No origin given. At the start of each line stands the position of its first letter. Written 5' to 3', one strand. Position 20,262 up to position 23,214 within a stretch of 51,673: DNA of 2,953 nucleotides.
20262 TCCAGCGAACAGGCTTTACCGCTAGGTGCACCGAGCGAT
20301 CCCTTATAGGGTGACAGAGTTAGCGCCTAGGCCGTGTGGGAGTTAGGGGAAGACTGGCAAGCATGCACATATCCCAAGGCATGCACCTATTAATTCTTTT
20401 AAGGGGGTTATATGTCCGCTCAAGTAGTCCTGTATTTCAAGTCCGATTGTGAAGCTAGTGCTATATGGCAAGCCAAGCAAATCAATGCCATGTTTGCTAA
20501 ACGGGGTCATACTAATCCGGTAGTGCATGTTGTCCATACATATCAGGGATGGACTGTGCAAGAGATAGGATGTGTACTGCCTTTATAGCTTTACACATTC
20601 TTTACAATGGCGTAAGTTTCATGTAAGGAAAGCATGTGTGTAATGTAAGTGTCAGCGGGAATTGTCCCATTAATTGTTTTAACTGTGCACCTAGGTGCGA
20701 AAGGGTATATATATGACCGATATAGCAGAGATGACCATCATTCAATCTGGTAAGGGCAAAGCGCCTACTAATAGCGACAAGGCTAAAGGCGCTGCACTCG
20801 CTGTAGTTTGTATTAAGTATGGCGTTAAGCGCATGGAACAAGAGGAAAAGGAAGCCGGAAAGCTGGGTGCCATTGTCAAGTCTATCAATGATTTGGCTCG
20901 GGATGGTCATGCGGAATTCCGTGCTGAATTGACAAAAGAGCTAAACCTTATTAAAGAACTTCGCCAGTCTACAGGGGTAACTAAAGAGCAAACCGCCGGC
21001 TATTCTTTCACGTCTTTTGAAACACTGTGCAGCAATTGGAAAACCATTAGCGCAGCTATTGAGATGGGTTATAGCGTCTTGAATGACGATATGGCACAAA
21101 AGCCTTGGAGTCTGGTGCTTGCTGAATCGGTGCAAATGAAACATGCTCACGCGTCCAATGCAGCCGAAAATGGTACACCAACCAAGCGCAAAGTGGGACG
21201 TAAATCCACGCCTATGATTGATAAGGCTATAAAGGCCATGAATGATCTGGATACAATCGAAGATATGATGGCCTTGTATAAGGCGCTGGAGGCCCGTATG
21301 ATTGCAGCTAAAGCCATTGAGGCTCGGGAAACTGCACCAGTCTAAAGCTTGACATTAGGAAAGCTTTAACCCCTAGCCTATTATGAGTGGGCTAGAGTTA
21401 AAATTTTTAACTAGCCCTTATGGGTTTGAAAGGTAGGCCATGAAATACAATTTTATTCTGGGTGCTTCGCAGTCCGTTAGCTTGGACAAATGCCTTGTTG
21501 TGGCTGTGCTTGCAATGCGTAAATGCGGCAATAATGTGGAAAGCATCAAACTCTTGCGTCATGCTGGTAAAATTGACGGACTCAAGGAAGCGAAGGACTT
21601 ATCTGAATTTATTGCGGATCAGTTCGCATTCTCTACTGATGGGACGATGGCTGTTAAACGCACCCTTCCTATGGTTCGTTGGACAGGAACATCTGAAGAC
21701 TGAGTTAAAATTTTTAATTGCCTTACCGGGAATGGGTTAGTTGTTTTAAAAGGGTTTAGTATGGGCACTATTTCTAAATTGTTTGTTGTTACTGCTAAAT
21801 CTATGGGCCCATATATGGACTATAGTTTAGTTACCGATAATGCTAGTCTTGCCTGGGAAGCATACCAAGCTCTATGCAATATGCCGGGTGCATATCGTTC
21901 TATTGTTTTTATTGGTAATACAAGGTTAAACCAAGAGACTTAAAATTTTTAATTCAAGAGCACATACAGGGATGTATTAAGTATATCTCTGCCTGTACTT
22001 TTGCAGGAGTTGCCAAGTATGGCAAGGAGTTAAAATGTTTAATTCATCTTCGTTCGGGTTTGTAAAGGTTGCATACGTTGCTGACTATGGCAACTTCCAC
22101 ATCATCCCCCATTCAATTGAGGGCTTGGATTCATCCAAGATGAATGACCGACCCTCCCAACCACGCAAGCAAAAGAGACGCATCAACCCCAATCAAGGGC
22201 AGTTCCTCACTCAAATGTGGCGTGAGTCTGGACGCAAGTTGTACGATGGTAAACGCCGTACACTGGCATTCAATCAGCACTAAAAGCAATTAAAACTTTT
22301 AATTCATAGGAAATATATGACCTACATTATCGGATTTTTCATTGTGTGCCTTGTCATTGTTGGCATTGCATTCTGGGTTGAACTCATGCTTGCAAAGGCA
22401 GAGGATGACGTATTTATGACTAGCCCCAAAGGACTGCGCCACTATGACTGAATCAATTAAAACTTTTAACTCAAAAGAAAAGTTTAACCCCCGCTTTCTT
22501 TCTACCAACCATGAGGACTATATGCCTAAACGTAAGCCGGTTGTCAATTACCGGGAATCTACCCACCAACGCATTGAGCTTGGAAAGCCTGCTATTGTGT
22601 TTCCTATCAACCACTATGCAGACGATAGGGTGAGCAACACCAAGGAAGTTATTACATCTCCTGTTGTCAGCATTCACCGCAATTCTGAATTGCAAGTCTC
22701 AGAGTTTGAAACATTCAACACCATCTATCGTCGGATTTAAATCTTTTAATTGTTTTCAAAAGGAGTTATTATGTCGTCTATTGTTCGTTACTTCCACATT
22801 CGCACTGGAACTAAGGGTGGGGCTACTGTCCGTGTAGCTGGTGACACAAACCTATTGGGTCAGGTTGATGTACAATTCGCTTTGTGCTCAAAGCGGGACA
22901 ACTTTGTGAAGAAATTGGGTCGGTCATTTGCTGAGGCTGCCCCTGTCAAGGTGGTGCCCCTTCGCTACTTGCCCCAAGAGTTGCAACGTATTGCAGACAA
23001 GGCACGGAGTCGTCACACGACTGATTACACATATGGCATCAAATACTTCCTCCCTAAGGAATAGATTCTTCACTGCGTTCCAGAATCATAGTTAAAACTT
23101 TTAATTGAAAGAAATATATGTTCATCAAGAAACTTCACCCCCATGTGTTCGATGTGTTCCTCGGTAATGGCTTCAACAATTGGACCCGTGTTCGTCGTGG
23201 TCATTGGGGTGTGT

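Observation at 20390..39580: Massively over-represented palindrome RTTAAA-N3-TTTAAY confined to the plus-strand arm, in both intergenic and coding DNA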

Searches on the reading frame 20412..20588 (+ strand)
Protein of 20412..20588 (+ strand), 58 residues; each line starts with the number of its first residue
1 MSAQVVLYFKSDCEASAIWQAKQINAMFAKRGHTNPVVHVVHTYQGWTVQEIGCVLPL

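Call 47: search_protein_families(library=pfam, max_evalue=0.1, proteins=[window:20412-20588:+])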
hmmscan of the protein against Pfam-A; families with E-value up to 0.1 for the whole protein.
window:20412-20588:+ (58 aa): 1 family
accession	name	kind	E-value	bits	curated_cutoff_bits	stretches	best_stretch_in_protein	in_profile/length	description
PF22732.2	MSL3_chromo-like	-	0.013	16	28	1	4-48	5-50/78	MSL3 chromodomain-like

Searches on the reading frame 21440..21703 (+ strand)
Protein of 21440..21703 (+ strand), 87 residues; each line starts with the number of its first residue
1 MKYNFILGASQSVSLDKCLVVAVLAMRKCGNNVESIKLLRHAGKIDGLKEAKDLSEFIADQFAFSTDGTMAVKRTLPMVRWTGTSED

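Call 18: search_protein_families(library=pfam, max_evalue=0.1, proteins=[window:21440-21703:+])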
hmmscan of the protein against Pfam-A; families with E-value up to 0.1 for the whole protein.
window:21440-21703:+ (87 aa): 0 families

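Call 28: search_protein_families(library=phrogs, max_evalue=0.01, proteins=[window:21440-21703:+])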
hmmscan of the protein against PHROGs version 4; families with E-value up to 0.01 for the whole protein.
window:21440-21703:+ (87 aa): 1 family
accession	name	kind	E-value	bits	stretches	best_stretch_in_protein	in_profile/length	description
phrog_26927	-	unknown function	0.0012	19.7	1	27-64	9-45/94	-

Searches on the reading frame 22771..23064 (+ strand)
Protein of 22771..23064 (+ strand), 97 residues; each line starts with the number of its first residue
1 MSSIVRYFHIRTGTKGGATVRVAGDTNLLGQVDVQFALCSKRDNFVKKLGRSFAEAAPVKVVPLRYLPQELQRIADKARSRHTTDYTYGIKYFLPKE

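Call 18: search_protein_families(library=pfam, max_evalue=0.1, proteins=[window:22771-23064:+])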
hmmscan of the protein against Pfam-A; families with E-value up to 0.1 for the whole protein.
window:22771-23064:+ (97 aa): 0 families

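Call 28: search_protein_families(library=phrogs, max_evalue=0.01, proteins=[window:22771-23064:+])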
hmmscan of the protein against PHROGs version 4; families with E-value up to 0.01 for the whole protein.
window:22771-23064:+ (97 aa): 0 families

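Call 56: find_homologous_proteins(query=window:22771-23064:+, max_evalue=0.001)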
Query window:22771-23064:+ (97 aa): 102 proteins with E <= 0.001 among 107 candidates.
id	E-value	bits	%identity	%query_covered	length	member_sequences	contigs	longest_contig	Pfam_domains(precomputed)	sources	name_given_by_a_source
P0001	2.6e-57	209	100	100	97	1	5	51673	-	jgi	-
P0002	3.8e-43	164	76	100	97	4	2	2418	-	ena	-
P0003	8.8e-43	162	77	100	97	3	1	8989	-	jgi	-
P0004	2.0e-41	158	71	100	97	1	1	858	-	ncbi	-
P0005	1.7e-40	155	72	100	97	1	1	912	-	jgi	jgi:hypothetical protein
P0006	1.1e-39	153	75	100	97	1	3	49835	-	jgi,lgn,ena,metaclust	metaclust:\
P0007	2.2e-39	152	76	98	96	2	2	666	-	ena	-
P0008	2.5e-39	151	70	100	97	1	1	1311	-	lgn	-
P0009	5.0e-39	150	71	100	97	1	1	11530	-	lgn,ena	-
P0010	1.1e-38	149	74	100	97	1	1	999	-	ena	-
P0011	3.9e-38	148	72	100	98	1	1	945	-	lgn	-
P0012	5.2e-38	147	76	97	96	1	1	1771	-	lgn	-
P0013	1.3e-37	146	72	100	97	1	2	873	-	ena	-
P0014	2.8e-37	145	72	95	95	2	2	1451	-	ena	-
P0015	3.6e-37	145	69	100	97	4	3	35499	-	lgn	-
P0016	4.9e-37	144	65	100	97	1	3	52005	-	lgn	-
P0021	3.5e-35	138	70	99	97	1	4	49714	-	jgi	jgi:hypothetical protein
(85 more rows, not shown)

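Call 57: find_encoding_contigs(protein=P0006, flank=10000, max_places=2)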
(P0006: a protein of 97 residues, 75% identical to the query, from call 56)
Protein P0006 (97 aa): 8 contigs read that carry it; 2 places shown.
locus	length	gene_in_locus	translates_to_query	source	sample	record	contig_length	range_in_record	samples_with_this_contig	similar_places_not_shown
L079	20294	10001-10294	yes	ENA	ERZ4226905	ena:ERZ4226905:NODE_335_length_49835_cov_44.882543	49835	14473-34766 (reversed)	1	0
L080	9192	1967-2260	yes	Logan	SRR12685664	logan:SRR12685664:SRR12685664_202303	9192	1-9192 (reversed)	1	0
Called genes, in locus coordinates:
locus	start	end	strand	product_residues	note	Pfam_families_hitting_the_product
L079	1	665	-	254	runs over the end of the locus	-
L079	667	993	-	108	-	PF00166:Cpn10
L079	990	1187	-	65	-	-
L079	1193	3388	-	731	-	-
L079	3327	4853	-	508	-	PF17289:Terminase_6C (weak)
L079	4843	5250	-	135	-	PF02945:Endonuclease_7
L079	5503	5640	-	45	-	-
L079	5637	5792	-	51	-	-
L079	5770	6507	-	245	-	-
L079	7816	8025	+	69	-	-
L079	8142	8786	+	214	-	-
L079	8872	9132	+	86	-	-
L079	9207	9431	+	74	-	-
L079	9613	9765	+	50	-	-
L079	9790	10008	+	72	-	-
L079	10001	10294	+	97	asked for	-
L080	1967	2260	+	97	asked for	-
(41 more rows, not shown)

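Call 58: find_encoding_contigs(protein=P0021, flank=10000, max_places=2)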
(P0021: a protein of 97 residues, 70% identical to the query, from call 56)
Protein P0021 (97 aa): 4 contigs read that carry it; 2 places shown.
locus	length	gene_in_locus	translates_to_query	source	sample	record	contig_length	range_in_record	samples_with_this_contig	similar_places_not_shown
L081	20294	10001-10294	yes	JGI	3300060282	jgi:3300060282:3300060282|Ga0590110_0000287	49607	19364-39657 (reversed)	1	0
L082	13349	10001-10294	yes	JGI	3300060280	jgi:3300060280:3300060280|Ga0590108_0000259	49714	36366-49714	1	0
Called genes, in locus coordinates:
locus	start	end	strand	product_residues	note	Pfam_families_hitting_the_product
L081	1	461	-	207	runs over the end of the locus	-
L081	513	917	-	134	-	-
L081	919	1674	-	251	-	-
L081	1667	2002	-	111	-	PF00166:Cpn10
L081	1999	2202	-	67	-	-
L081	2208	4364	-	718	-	-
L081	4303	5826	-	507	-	PF17289:Terminase_6C (weak)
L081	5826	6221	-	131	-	PF02945:Endonuclease_7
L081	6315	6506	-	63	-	-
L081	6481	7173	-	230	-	-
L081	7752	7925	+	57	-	-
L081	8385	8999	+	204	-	-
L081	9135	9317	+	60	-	-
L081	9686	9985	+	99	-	-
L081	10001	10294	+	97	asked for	-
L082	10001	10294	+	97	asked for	-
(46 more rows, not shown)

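Call 59: find_encoding_contigs(protein=P0016, flank=10000, max_places=2)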
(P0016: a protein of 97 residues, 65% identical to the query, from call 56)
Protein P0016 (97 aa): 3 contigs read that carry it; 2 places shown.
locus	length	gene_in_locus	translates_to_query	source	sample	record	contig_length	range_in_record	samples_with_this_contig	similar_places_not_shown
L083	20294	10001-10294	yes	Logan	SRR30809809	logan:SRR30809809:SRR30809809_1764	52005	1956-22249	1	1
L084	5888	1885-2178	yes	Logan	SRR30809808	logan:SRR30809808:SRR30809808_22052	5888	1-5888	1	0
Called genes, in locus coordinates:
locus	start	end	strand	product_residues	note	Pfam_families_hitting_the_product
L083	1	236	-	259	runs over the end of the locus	-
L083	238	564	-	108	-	PF00166:Cpn10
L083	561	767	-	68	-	-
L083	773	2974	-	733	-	-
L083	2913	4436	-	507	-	-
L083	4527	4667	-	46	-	-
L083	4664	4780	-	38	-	-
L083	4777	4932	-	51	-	-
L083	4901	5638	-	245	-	-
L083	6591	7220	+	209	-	-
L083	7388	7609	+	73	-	-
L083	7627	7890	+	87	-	-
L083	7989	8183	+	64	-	-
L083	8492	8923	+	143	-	-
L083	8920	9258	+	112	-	-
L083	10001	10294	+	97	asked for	-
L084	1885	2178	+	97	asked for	-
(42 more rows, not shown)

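Call 66: predict_structure(alignment_id=A1)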
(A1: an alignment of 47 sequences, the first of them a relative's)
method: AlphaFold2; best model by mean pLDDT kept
length: 97 residues; sequences in the alignment: 47
mean_pLDDT: 91.5   pTM: 0.81
mean pLDDT of the five models: 91.5, 90.8, 90.2, 89.8, 89.4
residues with pLDDT >= 90: 67; 70-90: 29; 50-70: 1; < 50: 0
segments of 3 or more residues with pLDDT < 50: none
pLDDT, mean of each block of 10 residues (from residue 1): 88 91 89 95 87 96 96 95 91 86
secondary structure, 60 per line:
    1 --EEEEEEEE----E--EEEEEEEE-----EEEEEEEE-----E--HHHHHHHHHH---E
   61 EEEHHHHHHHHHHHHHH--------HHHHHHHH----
elements in order: E3-10 E18-25 E31-38 H47-56 E60-63 H64-77 H86-93

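Call 68: fold_search(model_id=the predicted structure, library=pdb)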
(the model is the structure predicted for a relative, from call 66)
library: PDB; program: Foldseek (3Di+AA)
matches with E <= 10: 285; with E <= 0.001: 0
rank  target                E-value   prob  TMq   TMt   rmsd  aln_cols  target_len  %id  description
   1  4hgy_B                3.1e-01  0.38  0.34  0.16  12.1        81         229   14  Structure of the CcbJ Methyltransferase from Streptomyces caelestis (released 2013-10-30)
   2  8c01_R                4.0e-01  0.54  0.34  0.19   4.1        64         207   20  Enp1TAP_A population of yeast small ribosomal subunit precursors (released 2022-12-28)
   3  4hgz_B                4.0e-01  0.28  0.32  0.15  12.0        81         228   14  Structure of the CcbJ Methyltransferase from Streptomyces caelestis (released 2013-10-30)
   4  2w42_B                5.6e-01  0.21  0.27  0.08  11.1        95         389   10  THE STRUCTURE OF A PIWI PROTEIN FROM ARCHAEOGLOBUS FULGIDUS COMPLEXED WITH A 16NT DNA DUPLEX. (released 2008-12-09)
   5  8d8j_E                7.5e-01  0.21  0.31  0.20   6.6        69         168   17  Yeast mitochondrial small subunit assembly intermediate (State 1) (released 2022-12-21)
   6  1fx3_D                7.5e-01  0.11  0.28  0.21  13.8       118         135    5  CRYSTAL STRUCTURE OF H. INFLUENZAE SECB (released 2000-12-06)
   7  5lhy_1                7.5e-01  0.07  0.18  0.22  14.3        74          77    7  PB3 Domain of Human PLK4 (apo) (released 2017-03-01)
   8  1ytu_B                9.4e-01  0.11  0.24  0.07  11.6        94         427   10  Structural basis for 5'-end-specific recognition of the guide RNA strand by the A. fulgidus PIWI protein (released 2005-04-05)
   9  3hd0_D                9.9e-01  0.13  0.28  0.15   8.8        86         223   14  Crystal structure of Tm1865, an Endonuclease V from Thermotoga Maritima (released 2009-07-14)
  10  6ozg_B                9.9e-01  0.13  0.28  0.15   8.7        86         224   13  Crystal structure of Thermotoga maritima (Tm) Endonuclease V (E89Q) in complex with a 12mer DNA containing an inosine  (released 2019-09-04)
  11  7pkq_e                1.1e+00  0.21  0.33  0.20   6.1        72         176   11  Small subunit of the Chlamydomonas reinhardtii mitoribosome (released 2023-06-14)
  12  1fx3_A                1.1e+00  0.10  0.29  0.21  13.7       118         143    5  CRYSTAL STRUCTURE OF H. INFLUENZAE SECB (released 2000-12-06)
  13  3hd0_A                1.1e+00  0.21  0.32  0.16   8.6        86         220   14  Crystal structure of Tm1865, an Endonuclease V from Thermotoga Maritima (released 2009-07-14)
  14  1ozb_A                1.1e+00  0.08  0.28  0.20  13.9       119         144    5  Crystal Structure of SecB complexed with SecA C-terminus (released 2003-10-14)
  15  1zru_B                1.2e+00  0.11  0.21  0.10   4.0        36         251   17  structure of the lactophage p2 receptor binding protein in complex with glycerol (released 2006-03-28)
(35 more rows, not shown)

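Call 70: fold_search(model_id=the predicted structure, library=viral)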
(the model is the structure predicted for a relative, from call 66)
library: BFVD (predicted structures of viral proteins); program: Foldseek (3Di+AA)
matches with E <= 10: 924; with E <= 0.001: 2
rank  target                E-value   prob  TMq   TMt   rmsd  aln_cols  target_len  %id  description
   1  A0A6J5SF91            3.4e-04  1.00  0.56  0.51   6.6        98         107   19  Uncharacterized protein [uncultured Caudovirales phage]
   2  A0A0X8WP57            4.3e-04  1.00  0.57  0.39   3.1        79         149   28  (no name in the UniProt tables at hand)
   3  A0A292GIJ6            3.6e-03  1.00  0.55  0.41   4.6       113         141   21  (no name in the UniProt tables at hand)
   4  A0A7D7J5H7            4.6e-03  1.00  0.57  0.44   6.3       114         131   18  (no name in the UniProt tables at hand)
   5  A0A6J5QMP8            5.1e-03  1.00  0.52  0.43   4.7        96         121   18  Uncharacterized protein [uncultured Caudovirales phage]
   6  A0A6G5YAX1            6.1e-03  1.00  0.53  0.50   7.6       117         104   17  (no name in the UniProt tables at hand)
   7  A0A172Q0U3            1.2e-02  1.00  0.55  0.19   9.6       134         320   14  Uncharacterized protein [Acinetobacter phage vB_AbaM_ME3]
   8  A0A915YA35            1.2e-02  0.97  0.43  0.32   9.4       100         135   21  (no name in the UniProt tables at hand)
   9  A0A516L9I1            1.7e-02  1.00  0.49  0.45   2.5        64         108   22  (no name in the UniProt tables at hand)
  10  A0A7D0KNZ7            1.7e-02  1.00  0.51  0.40   5.7       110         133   22  (no name in the UniProt tables at hand)
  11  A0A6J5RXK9            4.6e-02  0.99  0.58  0.53   7.1       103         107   12  Uncharacterized protein [uncultured Caudovirales phage]
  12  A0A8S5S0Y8            4.9e-02  0.82  0.42  0.24  11.8       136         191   11  Uncharacterized protein [Podoviridae sp. ct8Lf7]
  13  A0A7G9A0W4            4.9e-02  0.75  0.32  0.33   6.0        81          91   18  Uncharacterized protein [Microbacterium phage ClearAsMud]
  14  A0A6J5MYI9            5.2e-02  0.82  0.41  0.31   7.1       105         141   13  Uncharacterized protein [uncultured Caudovirales phage]
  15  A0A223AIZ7            9.8e-02  0.89  0.43  0.28   4.7        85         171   22  Uncharacterized protein [Acidovorax phage ACP17]
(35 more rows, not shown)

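Call 90: find_related_loci(query=A1, collection=genome_contigs, flank=10000)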
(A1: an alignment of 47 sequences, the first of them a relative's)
Query A1 (97 aa) in genome_contigs; peptide patterns used: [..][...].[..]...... (x = any residue, [..] = any of these).
27 stretches matched a pattern, but none encodes a relative of the query by tblastn (E <= 1e-3).
